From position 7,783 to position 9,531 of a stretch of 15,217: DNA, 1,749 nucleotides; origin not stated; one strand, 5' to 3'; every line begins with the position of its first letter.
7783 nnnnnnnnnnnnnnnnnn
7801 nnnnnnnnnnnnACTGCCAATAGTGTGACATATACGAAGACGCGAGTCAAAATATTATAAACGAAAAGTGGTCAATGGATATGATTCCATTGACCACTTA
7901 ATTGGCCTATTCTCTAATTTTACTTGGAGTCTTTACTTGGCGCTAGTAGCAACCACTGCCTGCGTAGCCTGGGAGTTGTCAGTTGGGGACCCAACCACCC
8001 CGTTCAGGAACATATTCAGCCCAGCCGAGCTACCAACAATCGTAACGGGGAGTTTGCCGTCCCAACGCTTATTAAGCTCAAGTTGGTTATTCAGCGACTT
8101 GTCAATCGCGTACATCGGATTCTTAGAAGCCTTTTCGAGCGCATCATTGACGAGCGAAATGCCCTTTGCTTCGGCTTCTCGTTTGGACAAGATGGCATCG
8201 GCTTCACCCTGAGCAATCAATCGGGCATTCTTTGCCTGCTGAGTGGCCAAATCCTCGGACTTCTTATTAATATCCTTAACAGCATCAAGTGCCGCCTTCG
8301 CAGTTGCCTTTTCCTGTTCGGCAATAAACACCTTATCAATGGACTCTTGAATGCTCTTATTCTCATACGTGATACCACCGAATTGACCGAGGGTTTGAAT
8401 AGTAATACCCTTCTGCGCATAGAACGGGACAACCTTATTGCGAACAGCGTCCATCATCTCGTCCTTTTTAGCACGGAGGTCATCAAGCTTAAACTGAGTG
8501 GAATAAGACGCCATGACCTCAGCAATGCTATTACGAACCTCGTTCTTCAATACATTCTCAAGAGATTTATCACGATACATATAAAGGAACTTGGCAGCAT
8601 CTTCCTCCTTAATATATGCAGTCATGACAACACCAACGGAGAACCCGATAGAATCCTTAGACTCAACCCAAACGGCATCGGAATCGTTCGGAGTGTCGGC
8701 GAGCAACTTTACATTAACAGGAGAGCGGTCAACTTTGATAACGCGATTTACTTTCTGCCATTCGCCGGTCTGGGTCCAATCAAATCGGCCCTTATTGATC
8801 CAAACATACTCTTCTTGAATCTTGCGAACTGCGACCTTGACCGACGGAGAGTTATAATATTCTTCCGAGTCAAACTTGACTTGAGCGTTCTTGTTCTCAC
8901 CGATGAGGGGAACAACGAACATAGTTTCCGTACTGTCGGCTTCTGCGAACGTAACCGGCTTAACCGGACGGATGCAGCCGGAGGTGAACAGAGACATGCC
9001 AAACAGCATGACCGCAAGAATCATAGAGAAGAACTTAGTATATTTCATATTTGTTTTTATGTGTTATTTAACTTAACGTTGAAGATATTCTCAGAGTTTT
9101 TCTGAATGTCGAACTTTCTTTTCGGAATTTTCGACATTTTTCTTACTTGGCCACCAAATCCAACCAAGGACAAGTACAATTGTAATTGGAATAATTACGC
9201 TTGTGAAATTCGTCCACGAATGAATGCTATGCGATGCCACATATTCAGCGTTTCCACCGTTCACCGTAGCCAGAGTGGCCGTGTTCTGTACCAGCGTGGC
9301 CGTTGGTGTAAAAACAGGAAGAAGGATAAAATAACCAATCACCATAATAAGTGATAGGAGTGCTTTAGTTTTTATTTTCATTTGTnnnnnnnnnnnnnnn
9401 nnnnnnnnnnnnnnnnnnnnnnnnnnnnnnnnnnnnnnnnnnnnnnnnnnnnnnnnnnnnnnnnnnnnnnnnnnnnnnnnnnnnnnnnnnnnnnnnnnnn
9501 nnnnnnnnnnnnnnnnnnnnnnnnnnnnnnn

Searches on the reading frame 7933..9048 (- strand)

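Call 16: search_protein_families(library=pfam, proteins=[window:7933-9048:-], max_evalue=0.01)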
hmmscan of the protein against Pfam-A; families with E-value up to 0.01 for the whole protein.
window:7933-9048:- (371 aa): 1 family
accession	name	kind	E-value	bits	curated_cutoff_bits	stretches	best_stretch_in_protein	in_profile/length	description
PF01145.31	Band_7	-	7.9e-10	39.5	23.6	1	115-252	49-170/176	SPFH domain / Band 7 family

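Call 66: search_protein_families(library=padloc, proteins=[window:7933-9048:-], max_evalue=0.01)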
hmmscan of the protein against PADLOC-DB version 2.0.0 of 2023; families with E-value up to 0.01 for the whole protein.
window:7933-9048:- (371 aa): 0 families

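Call 87: search_protein_families(library=ncbifam, proteins=[window:7933-9048:-], max_evalue=0.00001)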
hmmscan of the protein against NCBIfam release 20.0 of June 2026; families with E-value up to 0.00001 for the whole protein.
window:7933-9048:- (371 aa): 0 families

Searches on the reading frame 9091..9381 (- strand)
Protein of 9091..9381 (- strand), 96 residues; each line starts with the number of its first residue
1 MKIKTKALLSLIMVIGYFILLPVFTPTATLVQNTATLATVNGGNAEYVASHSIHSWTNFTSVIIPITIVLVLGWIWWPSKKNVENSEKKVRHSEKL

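Call 17: search_protein_families(library=pfam, proteins=[window:9091-9381:-], max_evalue=0.01)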
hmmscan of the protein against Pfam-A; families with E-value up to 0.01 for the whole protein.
window:9091-9381:- (96 aa): 1 family
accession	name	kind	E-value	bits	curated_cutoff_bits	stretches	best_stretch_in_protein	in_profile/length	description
PF05753.20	TRAP_beta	-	0.0021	17.9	22.4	1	49-88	141-178/178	Translocon-associated protein beta (TRAPB)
